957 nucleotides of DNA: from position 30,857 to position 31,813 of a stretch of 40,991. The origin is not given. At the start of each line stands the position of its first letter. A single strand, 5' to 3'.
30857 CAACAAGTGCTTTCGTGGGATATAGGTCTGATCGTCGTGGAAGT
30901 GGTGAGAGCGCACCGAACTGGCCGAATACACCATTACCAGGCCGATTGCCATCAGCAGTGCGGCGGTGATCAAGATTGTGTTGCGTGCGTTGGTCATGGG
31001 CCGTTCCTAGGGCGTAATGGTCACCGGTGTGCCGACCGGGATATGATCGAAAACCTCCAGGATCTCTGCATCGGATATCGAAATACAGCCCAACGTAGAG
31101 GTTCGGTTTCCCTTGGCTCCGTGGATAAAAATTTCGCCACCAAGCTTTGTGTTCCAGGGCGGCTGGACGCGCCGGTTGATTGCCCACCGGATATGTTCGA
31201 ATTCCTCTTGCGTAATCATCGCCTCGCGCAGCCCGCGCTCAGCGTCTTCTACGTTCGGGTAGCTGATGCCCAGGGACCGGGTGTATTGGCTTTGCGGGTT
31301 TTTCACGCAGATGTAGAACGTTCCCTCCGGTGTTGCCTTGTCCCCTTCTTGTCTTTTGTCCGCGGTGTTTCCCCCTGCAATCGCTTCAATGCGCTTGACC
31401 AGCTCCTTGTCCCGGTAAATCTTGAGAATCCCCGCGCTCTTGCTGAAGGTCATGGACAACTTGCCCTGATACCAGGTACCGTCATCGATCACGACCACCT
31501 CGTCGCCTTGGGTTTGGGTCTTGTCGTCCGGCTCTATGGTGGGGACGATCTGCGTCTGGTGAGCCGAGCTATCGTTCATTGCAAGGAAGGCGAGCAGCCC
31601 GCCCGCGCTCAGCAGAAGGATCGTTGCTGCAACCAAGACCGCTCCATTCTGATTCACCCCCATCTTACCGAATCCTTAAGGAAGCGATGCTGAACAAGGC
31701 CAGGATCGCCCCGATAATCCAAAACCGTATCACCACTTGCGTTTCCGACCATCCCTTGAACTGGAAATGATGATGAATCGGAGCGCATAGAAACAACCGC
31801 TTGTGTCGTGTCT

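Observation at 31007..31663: An L,D-transpeptidase occupies the canonical murD slot; murD is absent from the cluster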

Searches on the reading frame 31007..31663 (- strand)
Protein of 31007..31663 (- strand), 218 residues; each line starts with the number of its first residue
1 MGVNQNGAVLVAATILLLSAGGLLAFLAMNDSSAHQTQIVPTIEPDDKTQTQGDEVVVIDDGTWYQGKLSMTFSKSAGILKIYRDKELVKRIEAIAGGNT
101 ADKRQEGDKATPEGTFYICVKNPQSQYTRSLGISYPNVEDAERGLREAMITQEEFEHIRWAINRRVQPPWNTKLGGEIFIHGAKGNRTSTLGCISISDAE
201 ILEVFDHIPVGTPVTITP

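Call 5: search_protein_families(library=pfam, proteins=[window:31007-31663:-], max_evalue=0.01)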
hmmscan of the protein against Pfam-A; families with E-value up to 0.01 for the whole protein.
window:31007-31663:- (218 aa): 1 family
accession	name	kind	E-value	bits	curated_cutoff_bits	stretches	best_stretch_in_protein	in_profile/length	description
PF03734.19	YkuD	-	2.8e-19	70.6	23.4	1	74-216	7-146/146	L,D-transpeptidase catalytic domain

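Call 6: search_protein_families(library=ncbifam, proteins=[window:31007-31663:-], max_evalue=0.01)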
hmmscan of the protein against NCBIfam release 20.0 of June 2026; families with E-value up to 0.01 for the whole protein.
window:31007-31663:- (218 aa): 1 family
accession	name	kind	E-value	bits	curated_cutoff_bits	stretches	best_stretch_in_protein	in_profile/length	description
NF040599.1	LdtF_DpaA_YafK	equivalog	3.8e-06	26.2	365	1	94-145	74-126/242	peptidoglycan meso-diaminopimelic acid protein amidase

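Call 10: find_homologous_proteins(query=window:31007-31663:-)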
Query window:31007-31663:- (218 aa): 1248 proteins with E <= 0.001 among 1757 candidates; the best 120 are listed.
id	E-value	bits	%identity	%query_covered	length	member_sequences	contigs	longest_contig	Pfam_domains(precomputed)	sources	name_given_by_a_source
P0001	4.6e-141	486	100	100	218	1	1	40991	PF03734.20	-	-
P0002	2.4e-45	173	45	92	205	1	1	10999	PF03734.20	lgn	-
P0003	1.2e-44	170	53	68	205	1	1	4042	PF03734.20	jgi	-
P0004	1.6e-43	167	51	68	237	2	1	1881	PF03734.20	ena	-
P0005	2.9e-42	163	51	72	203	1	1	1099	PF03734.20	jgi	jgi:murein L,D-transpeptidase YafK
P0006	3.7e-42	162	40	95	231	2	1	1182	PF03734.20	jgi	-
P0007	5.9e-42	162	52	68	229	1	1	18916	PF03734.20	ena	-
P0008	1.4e-41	160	42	92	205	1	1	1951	PF03734.20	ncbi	-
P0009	2.3e-41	160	53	68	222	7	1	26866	PF03734.20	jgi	-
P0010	2.1e-40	157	51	68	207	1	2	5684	PF03734.20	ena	-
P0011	2.9e-40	156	52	68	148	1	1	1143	PF03734.20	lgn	-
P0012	1.7e-39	154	50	68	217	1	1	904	PF03734.20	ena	-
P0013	3.2e-39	153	50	68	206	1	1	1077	PF03734.20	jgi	jgi:murein L,D-transpeptidase YafK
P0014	3.9e-39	152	51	68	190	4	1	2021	PF03734.20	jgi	-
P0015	3.9e-39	152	52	64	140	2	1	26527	PF03734.20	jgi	jgi:murein L,D-transpeptidase YafK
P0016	4.4e-39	152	51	66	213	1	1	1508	PF03734.20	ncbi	ncbi:MAG TPA: L,D-transpeptidase, partial [Pyrinomonadaceae bacterium]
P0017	6.0e-39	152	50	68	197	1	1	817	PF03734.20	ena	-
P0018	6.4e-39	152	52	68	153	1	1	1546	PF03734.20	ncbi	-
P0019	6.5e-39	152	50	67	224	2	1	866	PF03734.20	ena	-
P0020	9.4e-39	151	45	79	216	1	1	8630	PF03734.20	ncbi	ncbi:MAG TPA: L,D-transpeptidase [Pyrinomonadaceae bacterium]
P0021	9.8e-39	151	50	66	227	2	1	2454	PF03734.20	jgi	jgi:murein L,D-transpeptidase YafK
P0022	1.2e-38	151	53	66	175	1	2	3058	PF03734.20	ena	-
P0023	1.4e-38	151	51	67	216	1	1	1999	PF03734.20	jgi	jgi:lipoprotein-anchoring transpeptidase ErfK/SrfK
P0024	1.5e-38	151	52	68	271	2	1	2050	PF03734.20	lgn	-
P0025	2.9e-38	150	54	63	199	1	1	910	PF03734.20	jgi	jgi:murein L,D-transpeptidase YafK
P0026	3.0e-38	150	49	68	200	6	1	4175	PF03734.20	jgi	-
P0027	3.2e-38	149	58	55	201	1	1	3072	PF03734.20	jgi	jgi:murein L,D-transpeptidase YafK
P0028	3.2e-38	149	52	64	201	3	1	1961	PF03734.20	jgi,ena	-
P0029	3.6e-38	149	52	69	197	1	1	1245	PF03734.20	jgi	-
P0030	3.6e-38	149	53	64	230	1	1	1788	PF03734.20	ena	-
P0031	4.2e-38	149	51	69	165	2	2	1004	PF03734.20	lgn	-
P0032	4.2e-38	149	49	70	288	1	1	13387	PF03734.20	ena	-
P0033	4.5e-38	149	52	67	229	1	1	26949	PF03734.20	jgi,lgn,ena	jgi:murein L,D-transpeptidase YafK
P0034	4.9e-38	149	49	68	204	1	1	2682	PF03734.20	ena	-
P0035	5.1e-38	149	52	66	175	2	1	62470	PF03734.20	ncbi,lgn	-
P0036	5.4e-38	149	49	67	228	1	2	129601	PF03734.20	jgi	jgi:murein L,D-transpeptidase YafK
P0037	7.0e-38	148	50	70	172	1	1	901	PF03734.20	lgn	-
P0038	7.2e-38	148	52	66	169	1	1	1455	PF03734.20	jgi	-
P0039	7.3e-38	148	53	64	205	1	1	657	PF03734.20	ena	-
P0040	7.3e-38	148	51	67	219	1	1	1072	PF03734.20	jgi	jgi:pyruvate/2-oxoglutarate dehydrogenase complex dihydrolipoamide acyltransferase (E2) component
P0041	7.8e-38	148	48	75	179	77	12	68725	PF03734.20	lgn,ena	-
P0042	7.8e-38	148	59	53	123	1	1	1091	PF03734.20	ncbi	ncbi:MAG: L,D-transpeptidase family protein, partial [Pyrinomonadaceae bacterium]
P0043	8.1e-38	148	44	84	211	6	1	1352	PF03734.20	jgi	jgi:murein L,D-transpeptidase YafK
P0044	8.5e-38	148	49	68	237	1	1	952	PF03734.20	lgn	-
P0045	9.8e-38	148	50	67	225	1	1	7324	PF03734.20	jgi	jgi:hypothetical protein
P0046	1.0e-37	148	50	66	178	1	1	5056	PF03734.20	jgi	jgi:murein L,D-transpeptidase YafK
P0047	1.1e-37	148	52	68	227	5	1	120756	PF03734.20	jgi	jgi:L,D-peptidoglycan transpeptidase YkuD (ErfK/YbiS/YcfS/YnhG family)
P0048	1.2e-37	148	51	68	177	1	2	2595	PF03734.20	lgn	-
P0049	1.3e-37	148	47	69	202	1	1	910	PF03734.20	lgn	-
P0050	1.5e-37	147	51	66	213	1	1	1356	PF03734.20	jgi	jgi:murein L,D-transpeptidase YafK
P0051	1.6e-37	147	52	66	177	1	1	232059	PF03734.20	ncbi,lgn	-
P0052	1.7e-37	147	50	67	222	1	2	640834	PF03734.20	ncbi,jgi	jgi:hypothetical protein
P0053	1.8e-37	147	51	69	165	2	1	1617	PF03734.20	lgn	-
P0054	1.8e-37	147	46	75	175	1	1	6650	PF03734.20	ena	-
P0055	2.0e-37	147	51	64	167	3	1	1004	PF03734.20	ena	-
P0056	2.2e-37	147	52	66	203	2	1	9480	PF03734.20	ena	-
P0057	2.2e-37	147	46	74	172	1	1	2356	PF03734.20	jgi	jgi:murein L,D-transpeptidase YafK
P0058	3.0e-37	146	49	75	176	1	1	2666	PF03734.20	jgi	jgi:murein L,D-transpeptidase YafK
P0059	3.0e-37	146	49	69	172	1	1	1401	PF03734.20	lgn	-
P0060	3.3e-37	146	50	67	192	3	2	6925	PF03734.20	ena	-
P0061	4.1e-37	146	40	95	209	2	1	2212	PF03734.20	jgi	-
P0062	5.0e-37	146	49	67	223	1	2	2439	PF03734.20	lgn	-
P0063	5.4e-37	145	52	64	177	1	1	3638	PF03734.20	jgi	jgi:murein L,D-transpeptidase YafK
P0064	5.8e-37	145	52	68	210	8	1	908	PF03734.20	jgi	-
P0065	6.3e-37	145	40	99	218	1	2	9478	PF03734.20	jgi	jgi:murein L,D-transpeptidase YafK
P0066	6.6e-37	145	50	67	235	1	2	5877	PF03734.20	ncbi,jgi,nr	ncbi:MAG TPA: L,D-transpeptidase [Pyrinomonadaceae bacterium]|jgi:lipoprotein-anchoring transpeptida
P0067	6.8e-37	145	48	68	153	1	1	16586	PF03734.20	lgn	-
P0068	7.4e-37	145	43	96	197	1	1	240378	PF03734.20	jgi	jgi:murein L,D-transpeptidase YafK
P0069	8.7e-37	145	50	68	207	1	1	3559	PF03734.20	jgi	jgi:murein L,D-transpeptidase YafK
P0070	9.6e-37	145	48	67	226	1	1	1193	PF03734.20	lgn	-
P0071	9.8e-37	145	49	69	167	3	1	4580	PF03734.20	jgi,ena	-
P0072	1.0e-36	145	52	66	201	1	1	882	PF03734.20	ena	-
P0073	1.0e-36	145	46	70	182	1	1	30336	PF03734.20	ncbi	-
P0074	1.0e-36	145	48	75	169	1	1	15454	PF03734.20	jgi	-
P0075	1.0e-36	145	48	67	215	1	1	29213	PF03734.20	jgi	jgi:murein L,D-transpeptidase YafK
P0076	1.1e-36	145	48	68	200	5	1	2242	PF03734.20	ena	-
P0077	1.1e-36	144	51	69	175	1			PF03734.20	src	-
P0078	1.1e-36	144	48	67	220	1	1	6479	PF03734.20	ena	-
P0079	1.2e-36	144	52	66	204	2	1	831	PF03734.20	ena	-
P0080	1.2e-36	144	51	64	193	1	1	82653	PF03734.20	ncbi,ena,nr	ncbi:MAG TPA: L,D-transpeptidase [Pyrinomonadaceae bacterium]|nr:L,D-transpeptidase [Pyrinomonadacea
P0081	1.3e-36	144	52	64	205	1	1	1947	PF03734.20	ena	-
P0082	1.3e-36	144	47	70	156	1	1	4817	PF03734.20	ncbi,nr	ncbi:MAG TPA: L,D-transpeptidase [Thermoanaerobaculia bacterium]|nr:L,D-transpeptidase [Thermoanaero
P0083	1.4e-36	144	49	68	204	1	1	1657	PF03734.20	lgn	-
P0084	1.4e-36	144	48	68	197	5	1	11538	PF03734.20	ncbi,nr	ncbi:MAG TPA: L,D-transpeptidase [Blastocatellia bacterium]|nr:L,D-transpeptidase [Blastocatellia ba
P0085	1.4e-36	144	51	63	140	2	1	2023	PF03734.20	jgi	jgi:murein L,D-transpeptidase YafK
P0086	1.5e-36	144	49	69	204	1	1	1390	PF03734.20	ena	-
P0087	1.6e-36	144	51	63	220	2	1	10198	PF03734.20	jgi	jgi:murein L,D-transpeptidase YafK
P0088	1.7e-36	144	47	75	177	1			PF03734.20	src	-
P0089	1.7e-36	144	50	67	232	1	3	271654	PF03734.20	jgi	jgi:hypothetical protein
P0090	1.7e-36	144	50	67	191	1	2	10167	PF03734.20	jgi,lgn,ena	-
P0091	1.8e-36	144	50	67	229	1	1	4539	PF03734.20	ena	-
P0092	1.9e-36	144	43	92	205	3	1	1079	PF03734.20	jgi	jgi:murein L,D-transpeptidase YafK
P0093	1.9e-36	144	49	69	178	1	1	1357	PF03734.20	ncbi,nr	ncbi:MAG TPA: L,D-transpeptidase [Pyrinomonadaceae bacterium]|nr:L,D-transpeptidase [Pyrinomonadacea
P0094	1.9e-36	144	49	65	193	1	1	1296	PF03734.20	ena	-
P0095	1.9e-36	144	50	68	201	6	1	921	PF03734.20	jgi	jgi:murein L,D-transpeptidase YafK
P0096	2.0e-36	144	51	64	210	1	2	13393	PF03734.20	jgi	jgi:murein L,D-transpeptidase YafK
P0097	2.0e-36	144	53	66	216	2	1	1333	PF03734.20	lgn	-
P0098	2.0e-36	144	46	68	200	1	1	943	PF03734.20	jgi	jgi:murein L,D-transpeptidase YafK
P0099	2.0e-36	144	50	66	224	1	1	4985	PF03734.20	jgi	jgi:murein L,D-transpeptidase YafK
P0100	2.2e-36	143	48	66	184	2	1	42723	PF03734.20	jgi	jgi:murein L,D-transpeptidase YafK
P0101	2.3e-36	143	48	67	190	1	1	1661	PF03734.20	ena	-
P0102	2.4e-36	143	50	67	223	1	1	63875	PF03734.20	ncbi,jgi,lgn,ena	ncbi:MAG TPA: L,D-transpeptidase [Pyrinomonadaceae bacterium]|jgi:hypothetical protein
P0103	2.4e-36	143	51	66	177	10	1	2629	PF03734.20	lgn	-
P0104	2.4e-36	143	51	66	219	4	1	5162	PF03734.20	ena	-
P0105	2.6e-36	143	49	68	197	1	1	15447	PF03734.20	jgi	jgi:murein L,D-transpeptidase YafK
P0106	2.6e-36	143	50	67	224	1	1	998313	PF03734.20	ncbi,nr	ncbi:MAG: L,D-transpeptidase [Acidobacteria bacterium]|nr:L,D-transpeptidase [Acidobacteriota bacter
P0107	2.7e-36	143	50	67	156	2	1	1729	PF03734.20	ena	-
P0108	2.8e-36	143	50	67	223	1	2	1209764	PF03734.20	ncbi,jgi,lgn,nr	ncbi:MAG TPA: L,D-transpeptidase [Pyrinomonadaceae bacterium]|jgi:murein L,D-transpeptidase YafK|nr:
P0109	2.9e-36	143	49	68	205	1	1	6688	PF03734.20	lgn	-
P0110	2.9e-36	143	50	67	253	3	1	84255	PF03734.20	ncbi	-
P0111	2.9e-36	143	58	54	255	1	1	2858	PF03734.20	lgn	-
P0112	3.4e-36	143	47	68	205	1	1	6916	PF03734.20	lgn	-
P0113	3.4e-36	143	38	96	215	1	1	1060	PF03734.20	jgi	jgi:murein L,D-transpeptidase YafK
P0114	3.7e-36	143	44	80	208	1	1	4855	PF03734.20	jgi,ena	-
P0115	3.8e-36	143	48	75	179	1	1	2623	PF03734.20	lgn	-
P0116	4.2e-36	143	49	66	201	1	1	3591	PF03734.20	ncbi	-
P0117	4.3e-36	143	46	71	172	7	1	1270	PF03734.20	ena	-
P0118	4.4e-36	143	48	67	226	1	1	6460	PF03734.20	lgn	-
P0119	4.4e-36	143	49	68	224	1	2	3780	PF03734.20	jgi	jgi:hypothetical protein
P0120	4.5e-36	142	55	56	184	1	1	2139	PF03734.20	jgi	jgi:murein L,D-transpeptidase YafK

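Call 11: find_encoding_contigs(protein=P0002, flank=10000, max_places=4)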
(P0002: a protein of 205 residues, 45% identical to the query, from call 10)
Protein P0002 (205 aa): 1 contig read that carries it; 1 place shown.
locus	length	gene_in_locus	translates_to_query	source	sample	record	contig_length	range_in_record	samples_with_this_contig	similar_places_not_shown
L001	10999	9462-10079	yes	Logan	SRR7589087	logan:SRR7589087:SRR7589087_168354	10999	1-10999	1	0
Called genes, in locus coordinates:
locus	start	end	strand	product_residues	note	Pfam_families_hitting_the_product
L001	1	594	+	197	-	?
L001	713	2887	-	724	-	PF22842:Pel9A-like_beta_helix, PF21231:GH141_M (faint), PF13229:Beta_helix (faint)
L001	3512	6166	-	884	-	PF13407:Peripla_BP_4, PF15976:CooC_C (faint), PF02369:Big_1 (faint), PF13715:CarbopepD_reg_2 (faint), PF17802:SpaA (faint), PF24107:DUF7382 (faint), PF17789:MG4 (faint), PF13620:CarboxypepD_reg, +1 more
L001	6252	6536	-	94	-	-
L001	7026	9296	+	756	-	-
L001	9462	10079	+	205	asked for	PF03734:YkuD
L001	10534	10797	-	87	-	PF00830:Ribosomal_L28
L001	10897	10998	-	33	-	?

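Call 12: find_encoding_contigs(protein=P0007, flank=10000, max_places=4)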
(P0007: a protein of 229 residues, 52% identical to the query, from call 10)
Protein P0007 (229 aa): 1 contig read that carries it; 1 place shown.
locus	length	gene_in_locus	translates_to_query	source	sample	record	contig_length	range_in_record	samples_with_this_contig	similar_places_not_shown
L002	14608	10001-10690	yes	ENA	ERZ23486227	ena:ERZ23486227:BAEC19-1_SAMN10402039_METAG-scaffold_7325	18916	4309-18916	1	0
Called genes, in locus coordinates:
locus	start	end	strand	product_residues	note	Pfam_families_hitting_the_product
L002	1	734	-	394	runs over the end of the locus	PF00155:Aminotran_1_2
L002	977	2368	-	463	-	-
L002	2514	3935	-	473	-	PF02934:GatB_N, PF02637:GatB_Yqey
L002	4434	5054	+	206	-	-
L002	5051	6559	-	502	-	PF01425:Amidase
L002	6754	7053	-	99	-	PF02686:GatC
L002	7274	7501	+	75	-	PF01176:eIF-1a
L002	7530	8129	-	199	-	PF02811:PHP (weak)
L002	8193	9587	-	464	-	PF01336:tRNA_anti-codon, PF00152:tRNA-synt_2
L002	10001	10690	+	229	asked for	PF03734:YkuD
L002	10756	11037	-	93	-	PF00830:Ribosomal_L28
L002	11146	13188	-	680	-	PF00009:GTP_EFTU, PF01926:MMR_HSR1 (faint), PF22042:EF-G_D2, PF03144:GTP_EFTU_D2 (weak), PF14492:EFG_III, PF03764:EFG_IV, PF00679:EFG_C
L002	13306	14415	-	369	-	PF00180:Iso_dh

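Call 43: search_solved_structures(query=window:31010-31663:-, max_evalue=1, show_alignments=3)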
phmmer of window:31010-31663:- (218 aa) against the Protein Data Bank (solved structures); distinct sequences matched with E-value up to 1: 5.
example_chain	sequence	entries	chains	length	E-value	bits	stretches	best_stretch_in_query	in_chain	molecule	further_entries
4xzz_A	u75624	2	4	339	0.0014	21.5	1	62-141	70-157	Conserved hypothetical secreted protein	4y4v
8ikr_A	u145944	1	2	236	0.041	16.7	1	98-145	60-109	YkuD domain-containing protein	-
1uhf_A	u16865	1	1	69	0.12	15.2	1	41-70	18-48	INTERSECTIN 2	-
6xj6_A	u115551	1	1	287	0.14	15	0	74-144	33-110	Pgp2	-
6xj7_A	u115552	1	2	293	0.14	15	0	74-144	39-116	Pgp2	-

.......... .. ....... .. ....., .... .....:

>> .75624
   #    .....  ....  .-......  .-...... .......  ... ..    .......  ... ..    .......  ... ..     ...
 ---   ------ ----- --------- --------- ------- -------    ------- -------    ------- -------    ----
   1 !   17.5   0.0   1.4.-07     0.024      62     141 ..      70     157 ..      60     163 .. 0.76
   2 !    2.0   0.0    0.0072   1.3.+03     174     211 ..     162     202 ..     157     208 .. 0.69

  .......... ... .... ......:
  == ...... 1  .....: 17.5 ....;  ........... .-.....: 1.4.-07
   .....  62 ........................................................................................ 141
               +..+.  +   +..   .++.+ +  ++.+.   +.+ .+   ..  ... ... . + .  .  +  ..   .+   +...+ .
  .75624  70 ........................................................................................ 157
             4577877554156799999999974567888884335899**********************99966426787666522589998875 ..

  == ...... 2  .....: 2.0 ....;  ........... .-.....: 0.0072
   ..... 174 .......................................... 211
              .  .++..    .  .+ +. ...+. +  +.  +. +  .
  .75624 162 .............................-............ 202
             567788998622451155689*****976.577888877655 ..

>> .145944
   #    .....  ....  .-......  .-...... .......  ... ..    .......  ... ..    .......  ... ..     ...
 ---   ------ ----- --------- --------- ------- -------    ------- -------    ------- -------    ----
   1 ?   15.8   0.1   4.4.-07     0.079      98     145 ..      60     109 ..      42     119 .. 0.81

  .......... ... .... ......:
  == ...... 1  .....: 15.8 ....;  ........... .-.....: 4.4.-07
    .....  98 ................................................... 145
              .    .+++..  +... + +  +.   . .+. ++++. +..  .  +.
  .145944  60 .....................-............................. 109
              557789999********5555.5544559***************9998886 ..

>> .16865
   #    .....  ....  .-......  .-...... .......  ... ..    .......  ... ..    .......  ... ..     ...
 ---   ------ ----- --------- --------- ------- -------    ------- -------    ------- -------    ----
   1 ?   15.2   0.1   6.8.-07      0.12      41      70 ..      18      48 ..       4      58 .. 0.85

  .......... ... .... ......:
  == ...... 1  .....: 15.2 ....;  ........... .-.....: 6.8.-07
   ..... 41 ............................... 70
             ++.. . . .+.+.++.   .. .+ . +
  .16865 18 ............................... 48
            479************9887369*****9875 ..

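Call 52: predict_structure(alignment_id=A3)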
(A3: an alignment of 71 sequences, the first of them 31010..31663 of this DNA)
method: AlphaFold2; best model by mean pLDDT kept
length: 218 residues; sequences in the alignment: 71
mean_pLDDT: 85.5   pTM: 0.71
mean pLDDT of the five models: 85.5, 85.3, 85.2, 84.4, 83.2
residues with pLDDT >= 90: 145; 70-90: 20; 50-70: 38; < 50: 15
segments of 3 or more residues with pLDDT < 50: 32-35, 47-52
pLDDT, mean of each block of 10 residues (from residue 1): 59 72 64 49 50 60 78 98 95 98 98 98 94 98 98 98 98 96 91 97 96 98
secondary structure, 60 per line:
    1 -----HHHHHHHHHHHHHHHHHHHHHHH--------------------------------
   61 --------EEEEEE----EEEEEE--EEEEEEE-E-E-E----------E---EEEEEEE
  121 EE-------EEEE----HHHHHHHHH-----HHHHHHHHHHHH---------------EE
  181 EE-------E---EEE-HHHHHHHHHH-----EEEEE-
elements in order: H6-28 E69-74 E79-84 E87-93 E114-122 E130-133 H138-146 H152-163 E179-182 E194-196 H198-207 E213-217
